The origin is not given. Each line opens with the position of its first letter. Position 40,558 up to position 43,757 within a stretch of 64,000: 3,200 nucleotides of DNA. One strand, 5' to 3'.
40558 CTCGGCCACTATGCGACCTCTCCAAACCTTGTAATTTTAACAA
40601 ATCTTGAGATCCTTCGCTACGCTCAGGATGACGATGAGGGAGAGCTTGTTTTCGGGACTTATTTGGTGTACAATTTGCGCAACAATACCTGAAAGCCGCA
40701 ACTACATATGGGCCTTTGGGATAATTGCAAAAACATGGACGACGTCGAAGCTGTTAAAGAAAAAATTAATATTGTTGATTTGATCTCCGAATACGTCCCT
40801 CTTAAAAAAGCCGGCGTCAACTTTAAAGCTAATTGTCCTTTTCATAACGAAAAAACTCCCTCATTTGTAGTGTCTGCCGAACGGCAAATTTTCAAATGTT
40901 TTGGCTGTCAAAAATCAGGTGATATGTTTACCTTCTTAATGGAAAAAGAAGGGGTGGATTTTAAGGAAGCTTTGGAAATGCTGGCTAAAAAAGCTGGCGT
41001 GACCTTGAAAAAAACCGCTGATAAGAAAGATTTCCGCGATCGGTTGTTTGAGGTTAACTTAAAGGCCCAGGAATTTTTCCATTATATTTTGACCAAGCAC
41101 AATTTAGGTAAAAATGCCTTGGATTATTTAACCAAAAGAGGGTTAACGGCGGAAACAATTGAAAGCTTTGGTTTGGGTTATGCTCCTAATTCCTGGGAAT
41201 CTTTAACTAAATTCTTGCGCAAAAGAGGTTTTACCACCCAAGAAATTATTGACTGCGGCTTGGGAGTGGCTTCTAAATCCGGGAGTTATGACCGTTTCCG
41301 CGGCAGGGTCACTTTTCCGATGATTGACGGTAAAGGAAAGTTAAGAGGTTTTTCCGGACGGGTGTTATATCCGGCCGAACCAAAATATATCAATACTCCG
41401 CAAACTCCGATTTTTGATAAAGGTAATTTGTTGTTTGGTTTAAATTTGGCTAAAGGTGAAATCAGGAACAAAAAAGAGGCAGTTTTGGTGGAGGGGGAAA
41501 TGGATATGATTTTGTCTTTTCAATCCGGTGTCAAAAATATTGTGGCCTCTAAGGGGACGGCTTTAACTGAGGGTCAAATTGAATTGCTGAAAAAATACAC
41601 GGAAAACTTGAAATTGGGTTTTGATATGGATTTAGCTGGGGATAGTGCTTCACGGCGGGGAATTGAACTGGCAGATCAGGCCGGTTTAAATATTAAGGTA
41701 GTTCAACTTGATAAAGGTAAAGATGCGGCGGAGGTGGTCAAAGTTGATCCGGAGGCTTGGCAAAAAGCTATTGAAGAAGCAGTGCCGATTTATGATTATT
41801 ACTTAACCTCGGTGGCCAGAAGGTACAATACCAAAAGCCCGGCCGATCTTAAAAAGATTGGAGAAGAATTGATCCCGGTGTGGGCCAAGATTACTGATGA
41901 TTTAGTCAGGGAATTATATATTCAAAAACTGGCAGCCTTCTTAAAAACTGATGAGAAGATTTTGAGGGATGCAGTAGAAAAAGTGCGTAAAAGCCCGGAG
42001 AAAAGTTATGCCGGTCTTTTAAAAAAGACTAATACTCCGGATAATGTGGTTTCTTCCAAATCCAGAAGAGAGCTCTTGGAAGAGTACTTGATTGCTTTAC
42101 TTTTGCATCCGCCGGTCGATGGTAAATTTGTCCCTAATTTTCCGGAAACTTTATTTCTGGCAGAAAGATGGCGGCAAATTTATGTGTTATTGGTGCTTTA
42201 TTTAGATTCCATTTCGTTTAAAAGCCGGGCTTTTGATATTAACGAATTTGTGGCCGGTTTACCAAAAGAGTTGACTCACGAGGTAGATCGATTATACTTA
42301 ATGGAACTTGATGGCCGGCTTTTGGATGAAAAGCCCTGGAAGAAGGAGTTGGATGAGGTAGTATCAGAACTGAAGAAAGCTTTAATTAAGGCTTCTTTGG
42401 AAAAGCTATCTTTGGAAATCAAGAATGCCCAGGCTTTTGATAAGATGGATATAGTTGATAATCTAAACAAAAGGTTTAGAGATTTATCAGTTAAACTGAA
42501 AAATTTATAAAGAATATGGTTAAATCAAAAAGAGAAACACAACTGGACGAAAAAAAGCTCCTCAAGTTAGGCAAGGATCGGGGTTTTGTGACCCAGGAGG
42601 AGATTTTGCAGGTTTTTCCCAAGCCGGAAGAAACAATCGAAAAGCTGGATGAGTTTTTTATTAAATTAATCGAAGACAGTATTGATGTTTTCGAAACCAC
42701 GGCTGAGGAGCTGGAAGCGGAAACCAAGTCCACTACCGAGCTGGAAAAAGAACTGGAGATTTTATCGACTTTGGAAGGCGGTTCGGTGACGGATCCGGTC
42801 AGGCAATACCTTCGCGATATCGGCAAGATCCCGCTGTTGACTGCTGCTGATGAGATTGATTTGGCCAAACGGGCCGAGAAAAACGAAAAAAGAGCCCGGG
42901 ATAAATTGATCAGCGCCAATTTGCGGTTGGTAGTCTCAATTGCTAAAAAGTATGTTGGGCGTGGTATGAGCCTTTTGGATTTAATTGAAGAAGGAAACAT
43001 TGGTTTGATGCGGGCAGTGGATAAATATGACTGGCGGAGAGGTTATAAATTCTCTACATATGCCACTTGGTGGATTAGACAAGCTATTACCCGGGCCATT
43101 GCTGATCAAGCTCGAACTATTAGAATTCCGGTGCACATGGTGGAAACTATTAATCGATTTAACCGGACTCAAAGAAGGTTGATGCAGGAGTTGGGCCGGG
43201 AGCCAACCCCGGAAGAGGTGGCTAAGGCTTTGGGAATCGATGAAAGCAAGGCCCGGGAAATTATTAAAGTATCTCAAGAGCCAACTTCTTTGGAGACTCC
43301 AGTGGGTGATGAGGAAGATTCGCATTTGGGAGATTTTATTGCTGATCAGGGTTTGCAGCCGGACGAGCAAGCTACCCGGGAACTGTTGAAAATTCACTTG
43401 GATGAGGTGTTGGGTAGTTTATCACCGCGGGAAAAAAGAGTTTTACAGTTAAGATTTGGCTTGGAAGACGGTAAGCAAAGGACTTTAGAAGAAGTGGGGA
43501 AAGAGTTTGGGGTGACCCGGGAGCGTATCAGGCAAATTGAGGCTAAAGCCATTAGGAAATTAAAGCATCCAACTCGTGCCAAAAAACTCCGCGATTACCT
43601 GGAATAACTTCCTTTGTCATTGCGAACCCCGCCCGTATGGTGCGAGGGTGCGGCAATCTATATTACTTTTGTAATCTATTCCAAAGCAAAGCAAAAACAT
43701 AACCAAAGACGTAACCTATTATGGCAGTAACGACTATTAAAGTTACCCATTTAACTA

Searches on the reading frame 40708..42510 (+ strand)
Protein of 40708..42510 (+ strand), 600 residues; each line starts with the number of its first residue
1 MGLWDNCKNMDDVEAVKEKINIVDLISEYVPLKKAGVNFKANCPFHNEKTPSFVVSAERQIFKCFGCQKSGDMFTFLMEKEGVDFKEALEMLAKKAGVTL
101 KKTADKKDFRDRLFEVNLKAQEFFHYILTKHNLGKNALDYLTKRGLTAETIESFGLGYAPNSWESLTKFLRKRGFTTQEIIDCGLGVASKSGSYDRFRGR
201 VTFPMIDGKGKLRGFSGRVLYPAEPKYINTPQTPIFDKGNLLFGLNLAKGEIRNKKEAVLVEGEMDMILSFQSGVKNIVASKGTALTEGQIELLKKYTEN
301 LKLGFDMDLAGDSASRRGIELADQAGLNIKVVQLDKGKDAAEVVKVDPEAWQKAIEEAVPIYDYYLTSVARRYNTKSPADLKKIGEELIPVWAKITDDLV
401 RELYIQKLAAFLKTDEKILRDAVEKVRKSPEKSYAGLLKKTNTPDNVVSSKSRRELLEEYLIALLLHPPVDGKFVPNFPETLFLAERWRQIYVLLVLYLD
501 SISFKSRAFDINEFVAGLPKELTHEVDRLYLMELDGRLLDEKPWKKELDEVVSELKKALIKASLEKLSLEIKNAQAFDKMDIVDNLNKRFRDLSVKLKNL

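Call 71: search_protein_families(library=pfam, proteins=[window:40708-42510:+], max_evalue=0.00001)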
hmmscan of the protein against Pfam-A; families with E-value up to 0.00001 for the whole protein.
window:40708-42510:+ (600 aa): 6 families
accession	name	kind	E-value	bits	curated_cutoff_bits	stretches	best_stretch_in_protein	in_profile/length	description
PF08275.17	DNAG_N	-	2.4e-37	128.3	26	1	126-249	3-128/128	DNA primase catalytic core, N-terminal domain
PF01807.25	Zn_ribbon_DnaG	-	2.9e-36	123.6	24.9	1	11-103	4-96/98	CHC2 zinc finger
PF13155.12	Toprim_2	-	1.9e-18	67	22.1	1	259-343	1-87/88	Toprim-like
PF13662.12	Toprim_4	-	2.6e-11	44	25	1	257-332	2-84/85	Toprim domain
PF10410.14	DnaB_bind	-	3e-09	37.4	20.6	1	363-413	2-52/56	DnaB-helicase binding domain of primase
PF01751.28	Toprim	-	2e-06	28.3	23.1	1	258-333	2-95/96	Toprim domain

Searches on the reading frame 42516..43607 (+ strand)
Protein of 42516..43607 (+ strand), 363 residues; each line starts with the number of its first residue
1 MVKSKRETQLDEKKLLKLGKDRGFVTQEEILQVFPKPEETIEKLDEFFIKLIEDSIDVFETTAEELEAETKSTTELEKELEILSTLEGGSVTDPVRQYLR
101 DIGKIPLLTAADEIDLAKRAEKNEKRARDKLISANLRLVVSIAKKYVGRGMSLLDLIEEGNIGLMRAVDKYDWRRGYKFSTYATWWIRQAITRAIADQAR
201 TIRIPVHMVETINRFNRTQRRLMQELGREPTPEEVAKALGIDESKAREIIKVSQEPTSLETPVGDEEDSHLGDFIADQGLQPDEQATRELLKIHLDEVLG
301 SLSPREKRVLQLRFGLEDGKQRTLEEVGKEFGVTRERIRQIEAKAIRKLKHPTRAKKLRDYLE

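Call 71: search_protein_families(library=pfam, proteins=[window:42516-43607:+], max_evalue=0.00001)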
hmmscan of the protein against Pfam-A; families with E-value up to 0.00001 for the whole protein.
window:42516-43607:+ (363 aa): 5 families
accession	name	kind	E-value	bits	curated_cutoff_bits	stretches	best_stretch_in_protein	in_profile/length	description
PF04539.22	Sigma70_r3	-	6.9e-29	100.2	25.3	1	210-285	1-77/78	Sigma-70 region 3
PF04542.20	Sigma70_r2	-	3.6e-23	81.6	24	1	131-201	1-71/71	Sigma-70 region 2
PF04545.22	Sigma70_r4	-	1e-19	70.2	24.1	1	298-351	1-50/50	Sigma-70, region 4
PF00140.25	Sigma70_r1_2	-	4.4e-15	55.8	22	1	93-124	1-32/34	Sigma-70 factor, region 1.2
PF03979.19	Sigma70_r1_1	-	2e-08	34.5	22.5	1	13-75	8-73/81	Sigma-70 factor, region 1.1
